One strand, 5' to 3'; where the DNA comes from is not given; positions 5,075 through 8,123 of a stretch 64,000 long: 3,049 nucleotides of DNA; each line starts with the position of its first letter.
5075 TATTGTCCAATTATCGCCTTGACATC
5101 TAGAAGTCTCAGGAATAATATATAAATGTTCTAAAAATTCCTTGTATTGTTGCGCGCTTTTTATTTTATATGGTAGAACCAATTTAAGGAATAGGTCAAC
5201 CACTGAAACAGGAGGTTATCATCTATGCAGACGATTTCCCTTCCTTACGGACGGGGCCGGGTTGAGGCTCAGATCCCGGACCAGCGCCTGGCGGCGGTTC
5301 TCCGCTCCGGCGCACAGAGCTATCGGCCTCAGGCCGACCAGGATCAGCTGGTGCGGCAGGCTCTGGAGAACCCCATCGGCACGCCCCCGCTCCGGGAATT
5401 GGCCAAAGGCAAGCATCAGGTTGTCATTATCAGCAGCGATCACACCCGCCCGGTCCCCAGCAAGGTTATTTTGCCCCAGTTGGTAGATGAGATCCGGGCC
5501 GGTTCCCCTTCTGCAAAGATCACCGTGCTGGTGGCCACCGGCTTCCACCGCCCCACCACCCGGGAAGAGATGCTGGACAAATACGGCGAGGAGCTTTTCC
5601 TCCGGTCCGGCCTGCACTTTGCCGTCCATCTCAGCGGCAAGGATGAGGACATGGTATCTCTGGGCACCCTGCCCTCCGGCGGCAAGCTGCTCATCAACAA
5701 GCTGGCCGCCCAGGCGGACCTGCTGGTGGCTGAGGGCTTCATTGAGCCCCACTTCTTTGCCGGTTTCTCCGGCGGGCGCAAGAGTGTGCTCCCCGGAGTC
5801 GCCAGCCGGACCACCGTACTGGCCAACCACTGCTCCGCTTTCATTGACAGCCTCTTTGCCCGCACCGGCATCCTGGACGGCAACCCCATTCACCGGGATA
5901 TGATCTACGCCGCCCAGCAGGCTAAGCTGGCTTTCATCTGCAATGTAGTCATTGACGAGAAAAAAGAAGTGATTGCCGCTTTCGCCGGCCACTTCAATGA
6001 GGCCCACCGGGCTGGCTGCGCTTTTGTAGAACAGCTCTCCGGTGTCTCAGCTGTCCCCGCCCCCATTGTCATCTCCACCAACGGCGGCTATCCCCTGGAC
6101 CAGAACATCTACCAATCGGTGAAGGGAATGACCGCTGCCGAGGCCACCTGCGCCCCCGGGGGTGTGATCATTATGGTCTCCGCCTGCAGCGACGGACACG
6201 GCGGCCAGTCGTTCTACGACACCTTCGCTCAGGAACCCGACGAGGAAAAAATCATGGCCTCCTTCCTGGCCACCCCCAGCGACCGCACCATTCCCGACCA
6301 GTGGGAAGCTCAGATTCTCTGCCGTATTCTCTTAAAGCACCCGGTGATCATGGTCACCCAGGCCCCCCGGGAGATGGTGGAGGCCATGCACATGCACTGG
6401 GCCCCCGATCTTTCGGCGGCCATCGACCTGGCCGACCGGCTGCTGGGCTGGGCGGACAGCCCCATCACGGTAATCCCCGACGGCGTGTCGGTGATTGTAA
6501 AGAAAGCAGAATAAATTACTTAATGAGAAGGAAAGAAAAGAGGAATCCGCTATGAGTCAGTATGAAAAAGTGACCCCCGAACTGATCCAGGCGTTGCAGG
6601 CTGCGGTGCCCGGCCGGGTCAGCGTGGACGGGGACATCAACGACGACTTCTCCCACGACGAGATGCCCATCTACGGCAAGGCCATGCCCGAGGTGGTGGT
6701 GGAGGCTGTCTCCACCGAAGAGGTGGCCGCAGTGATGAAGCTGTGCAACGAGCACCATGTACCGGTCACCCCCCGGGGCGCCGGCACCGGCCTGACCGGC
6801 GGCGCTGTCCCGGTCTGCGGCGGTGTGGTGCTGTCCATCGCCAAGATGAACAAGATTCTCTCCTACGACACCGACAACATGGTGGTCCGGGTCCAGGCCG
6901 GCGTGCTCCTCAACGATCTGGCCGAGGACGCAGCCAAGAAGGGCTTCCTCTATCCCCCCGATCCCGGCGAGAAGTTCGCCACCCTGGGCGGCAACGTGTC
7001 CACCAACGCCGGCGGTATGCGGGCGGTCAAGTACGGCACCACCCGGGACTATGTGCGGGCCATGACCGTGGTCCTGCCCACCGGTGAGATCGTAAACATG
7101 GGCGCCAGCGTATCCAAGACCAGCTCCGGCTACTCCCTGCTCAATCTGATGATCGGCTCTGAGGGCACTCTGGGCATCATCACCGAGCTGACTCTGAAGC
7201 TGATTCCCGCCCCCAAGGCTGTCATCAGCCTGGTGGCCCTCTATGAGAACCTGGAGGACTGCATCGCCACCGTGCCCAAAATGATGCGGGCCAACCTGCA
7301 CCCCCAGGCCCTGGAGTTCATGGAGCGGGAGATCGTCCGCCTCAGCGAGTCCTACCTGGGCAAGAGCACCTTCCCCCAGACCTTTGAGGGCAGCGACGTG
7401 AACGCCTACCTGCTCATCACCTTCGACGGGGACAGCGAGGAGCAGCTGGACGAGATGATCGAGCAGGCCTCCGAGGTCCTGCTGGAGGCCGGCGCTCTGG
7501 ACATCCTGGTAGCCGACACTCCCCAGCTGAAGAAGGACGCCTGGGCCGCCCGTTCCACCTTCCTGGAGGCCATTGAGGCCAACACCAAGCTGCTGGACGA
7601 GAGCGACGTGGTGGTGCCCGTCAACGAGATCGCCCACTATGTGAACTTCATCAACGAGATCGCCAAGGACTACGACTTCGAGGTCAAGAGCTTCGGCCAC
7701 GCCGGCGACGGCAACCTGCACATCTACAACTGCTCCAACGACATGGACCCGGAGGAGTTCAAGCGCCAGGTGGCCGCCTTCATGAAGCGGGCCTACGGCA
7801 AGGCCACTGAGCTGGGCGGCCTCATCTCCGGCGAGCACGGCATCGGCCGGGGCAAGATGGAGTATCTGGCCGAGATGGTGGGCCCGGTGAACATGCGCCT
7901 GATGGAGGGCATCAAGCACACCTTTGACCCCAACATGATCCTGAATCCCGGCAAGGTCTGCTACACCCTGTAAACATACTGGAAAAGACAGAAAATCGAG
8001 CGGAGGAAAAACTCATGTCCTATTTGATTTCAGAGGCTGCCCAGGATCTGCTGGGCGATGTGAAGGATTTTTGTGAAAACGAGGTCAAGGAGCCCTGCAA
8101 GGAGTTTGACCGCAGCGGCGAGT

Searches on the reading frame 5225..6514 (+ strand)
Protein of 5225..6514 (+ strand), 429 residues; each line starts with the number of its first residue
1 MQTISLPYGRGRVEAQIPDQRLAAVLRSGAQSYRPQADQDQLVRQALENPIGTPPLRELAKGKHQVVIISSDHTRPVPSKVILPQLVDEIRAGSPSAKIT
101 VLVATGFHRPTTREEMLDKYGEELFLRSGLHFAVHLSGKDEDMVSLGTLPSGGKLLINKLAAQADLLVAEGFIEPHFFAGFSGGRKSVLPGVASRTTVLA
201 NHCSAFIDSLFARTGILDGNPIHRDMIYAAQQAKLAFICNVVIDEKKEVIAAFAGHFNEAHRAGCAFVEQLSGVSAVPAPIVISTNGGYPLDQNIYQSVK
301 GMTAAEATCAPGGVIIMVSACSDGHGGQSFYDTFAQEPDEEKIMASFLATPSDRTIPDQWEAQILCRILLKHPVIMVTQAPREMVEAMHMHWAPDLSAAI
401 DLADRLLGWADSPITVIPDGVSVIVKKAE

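Call 13: search_protein_families(library=pfam, proteins=[window:5225-6514:+], max_evalue=0.001)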
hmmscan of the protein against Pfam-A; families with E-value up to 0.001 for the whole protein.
window:5225-6514:+ (429 aa): 2 families
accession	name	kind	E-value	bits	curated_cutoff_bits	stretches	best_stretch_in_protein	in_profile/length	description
PF09861.14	Lar_N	-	1.6e-67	227.2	23.3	1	8-208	1-197/204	Lactate racemase N-terminal domain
PF21113.2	LarA_C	-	1.1e-66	223.9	25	1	274-425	1-152/152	Lactate racemase C-terminal domain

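Call 31: find_encoding_contigs(protein=window:5225-6514:+, flank=10000, max_places=8)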
Protein window:5225-6514:+ (429 aa): 24 contigs read that carry it; 8 places shown.
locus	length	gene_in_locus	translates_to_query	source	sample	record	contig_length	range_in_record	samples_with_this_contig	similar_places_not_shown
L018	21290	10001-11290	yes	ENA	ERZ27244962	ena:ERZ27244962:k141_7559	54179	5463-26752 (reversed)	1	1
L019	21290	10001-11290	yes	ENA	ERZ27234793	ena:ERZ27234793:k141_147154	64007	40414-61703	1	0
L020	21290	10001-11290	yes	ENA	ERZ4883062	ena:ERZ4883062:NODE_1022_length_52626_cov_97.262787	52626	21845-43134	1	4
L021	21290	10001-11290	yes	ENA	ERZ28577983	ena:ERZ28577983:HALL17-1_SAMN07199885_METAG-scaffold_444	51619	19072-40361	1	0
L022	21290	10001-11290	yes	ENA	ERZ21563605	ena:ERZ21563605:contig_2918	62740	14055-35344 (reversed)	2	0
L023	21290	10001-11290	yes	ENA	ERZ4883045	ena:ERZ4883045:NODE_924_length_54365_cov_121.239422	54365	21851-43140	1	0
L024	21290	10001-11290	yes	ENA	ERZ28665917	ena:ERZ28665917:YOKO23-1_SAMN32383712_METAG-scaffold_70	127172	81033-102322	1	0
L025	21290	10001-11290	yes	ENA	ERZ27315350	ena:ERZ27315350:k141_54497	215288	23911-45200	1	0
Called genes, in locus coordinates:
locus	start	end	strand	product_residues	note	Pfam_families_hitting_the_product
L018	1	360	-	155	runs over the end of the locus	PF22526:DUF7000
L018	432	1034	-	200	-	-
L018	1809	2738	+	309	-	PF24390:PRTase-CE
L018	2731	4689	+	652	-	PF24389:ORC-CDC6-like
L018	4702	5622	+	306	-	-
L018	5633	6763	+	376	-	PF02384:N6_Mtase, PF05175:MTS, PF07669:Eco57I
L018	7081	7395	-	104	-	-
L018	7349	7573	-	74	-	PF01661:Macro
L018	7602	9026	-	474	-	PF14659:Phage_int_SAM_3, PF00589:Phage_integrase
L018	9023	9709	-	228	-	PF00392:GntR, PF07729:FCD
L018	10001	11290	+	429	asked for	PF09861:Lar_N, PF21113:LarA_C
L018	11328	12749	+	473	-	PF01565:FAD_binding_4, PF02913:FAD-oxidase_C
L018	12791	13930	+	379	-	PF02771:Acyl-CoA_dh_N, PF02770:Acyl-CoA_dh_M, PF00441:Acyl-CoA_dh_1, PF22924:ACOX_C_alpha1 (faint), PF08028:Acyl-CoA_dh_2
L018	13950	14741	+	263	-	PF01012:ETF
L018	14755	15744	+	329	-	PF01012:ETF, PF00766:ETF_alpha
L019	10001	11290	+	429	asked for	PF09861:Lar_N, PF21113:LarA_C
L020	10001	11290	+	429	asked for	PF09861:Lar_N, PF21113:LarA_C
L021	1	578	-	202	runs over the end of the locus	-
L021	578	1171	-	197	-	PF03413:PepSY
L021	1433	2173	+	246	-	PF04542:Sigma70_r2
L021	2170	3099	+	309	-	PF23750:RsgI_M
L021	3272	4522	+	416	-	PF23750:RsgI_M, PF03413:PepSY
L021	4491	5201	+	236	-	PF09359:VTC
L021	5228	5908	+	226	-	PF16316:DUF4956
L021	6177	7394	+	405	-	PF08757:CotH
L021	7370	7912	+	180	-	-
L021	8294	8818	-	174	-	-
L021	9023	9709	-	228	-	PF00392:GntR, PF07729:FCD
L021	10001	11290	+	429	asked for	PF09861:Lar_N, PF21113:LarA_C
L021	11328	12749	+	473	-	PF01565:FAD_binding_4, PF02913:FAD-oxidase_C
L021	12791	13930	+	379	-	PF02771:Acyl-CoA_dh_N, PF02770:Acyl-CoA_dh_M, PF00441:Acyl-CoA_dh_1, PF22924:ACOX_C_alpha1 (faint), PF08028:Acyl-CoA_dh_2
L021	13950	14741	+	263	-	PF01012:ETF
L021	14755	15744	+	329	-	PF01012:ETF, PF00766:ETF_alpha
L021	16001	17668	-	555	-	PF01546:Peptidase_M20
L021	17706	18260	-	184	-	PF02274:ADI, PF19420:DDAH_eukar (weak)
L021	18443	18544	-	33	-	-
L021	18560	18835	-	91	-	-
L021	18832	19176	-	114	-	-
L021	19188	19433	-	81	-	PF12728:HTH_17 (weak)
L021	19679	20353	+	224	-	PF00756:Esterase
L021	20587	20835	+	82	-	-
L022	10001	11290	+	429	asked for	PF09861:Lar_N, PF21113:LarA_C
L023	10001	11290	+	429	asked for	PF09861:Lar_N, PF21113:LarA_C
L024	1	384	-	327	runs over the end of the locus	PF02899:Phage_int_SAM_1 (weak), PF13495:Phage_int_SAM_4, PF00589:Phage_integrase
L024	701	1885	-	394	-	PF01420:Methylase_S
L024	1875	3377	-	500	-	PF12161:HsdM_N, PF02384:N6_Mtase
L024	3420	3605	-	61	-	PF12728:HTH_17 (weak)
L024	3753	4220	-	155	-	PF20187:DUF6550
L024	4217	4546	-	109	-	PF20648:DUF6809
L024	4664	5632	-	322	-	PF14659:Phage_int_SAM_3, PF00589:Phage_integrase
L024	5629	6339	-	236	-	PF14659:Phage_int_SAM_3 (weak)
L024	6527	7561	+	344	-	-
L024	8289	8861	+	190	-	PF13472:Lipase_GDSL_2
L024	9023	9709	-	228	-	PF00392:GntR, PF07729:FCD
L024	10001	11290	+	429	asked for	PF09861:Lar_N, PF21113:LarA_C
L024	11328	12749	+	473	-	PF01565:FAD_binding_4, PF02913:FAD-oxidase_C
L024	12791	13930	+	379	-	PF02771:Acyl-CoA_dh_N, PF02770:Acyl-CoA_dh_M, PF00441:Acyl-CoA_dh_1, PF22924:ACOX_C_alpha1 (faint), PF08028:Acyl-CoA_dh_2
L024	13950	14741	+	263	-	PF01012:ETF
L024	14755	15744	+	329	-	PF01012:ETF, PF00766:ETF_alpha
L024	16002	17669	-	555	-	PF01546:Peptidase_M20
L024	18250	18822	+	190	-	PF13472:Lipase_GDSL_2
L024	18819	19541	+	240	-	PF20408:Abhydrolase_11 (faint), PF12695:Abhydrolase_5, PF12146:Hydrolase_4, PF00561:Abhydrolase_1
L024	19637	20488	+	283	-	-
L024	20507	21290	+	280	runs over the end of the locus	PF20118:DUF6508 (weak)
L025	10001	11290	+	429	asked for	PF09861:Lar_N, PF21113:LarA_C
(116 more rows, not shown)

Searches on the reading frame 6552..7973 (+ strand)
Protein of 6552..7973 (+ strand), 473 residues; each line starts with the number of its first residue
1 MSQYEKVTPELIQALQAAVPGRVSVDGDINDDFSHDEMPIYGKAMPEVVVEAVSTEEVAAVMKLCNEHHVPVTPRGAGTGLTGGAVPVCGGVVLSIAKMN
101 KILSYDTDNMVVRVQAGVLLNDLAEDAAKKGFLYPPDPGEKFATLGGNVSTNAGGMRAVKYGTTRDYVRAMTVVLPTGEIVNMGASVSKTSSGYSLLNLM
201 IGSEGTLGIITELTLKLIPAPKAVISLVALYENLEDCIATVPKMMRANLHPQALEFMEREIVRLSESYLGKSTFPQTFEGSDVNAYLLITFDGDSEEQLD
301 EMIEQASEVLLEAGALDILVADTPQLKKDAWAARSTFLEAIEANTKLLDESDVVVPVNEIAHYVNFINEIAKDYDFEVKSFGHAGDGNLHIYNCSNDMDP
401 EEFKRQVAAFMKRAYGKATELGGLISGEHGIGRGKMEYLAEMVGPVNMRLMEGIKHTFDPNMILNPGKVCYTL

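Call 14: search_protein_families(library=pfam, proteins=[window:6552-7973:+], max_evalue=0.001)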
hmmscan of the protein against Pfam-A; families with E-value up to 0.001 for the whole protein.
window:6552-7973:+ (473 aa): 2 families
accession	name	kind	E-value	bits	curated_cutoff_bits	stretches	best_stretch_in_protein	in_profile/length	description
PF02913.24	FAD-oxidase_C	-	1.2e-60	205.7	21.2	1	221-469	2-248/248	FAD linked oxidases, C-terminal domain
PF01565.28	FAD_binding_4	-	2.6e-44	150.7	26.4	1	46-183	1-138/139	FAD binding domain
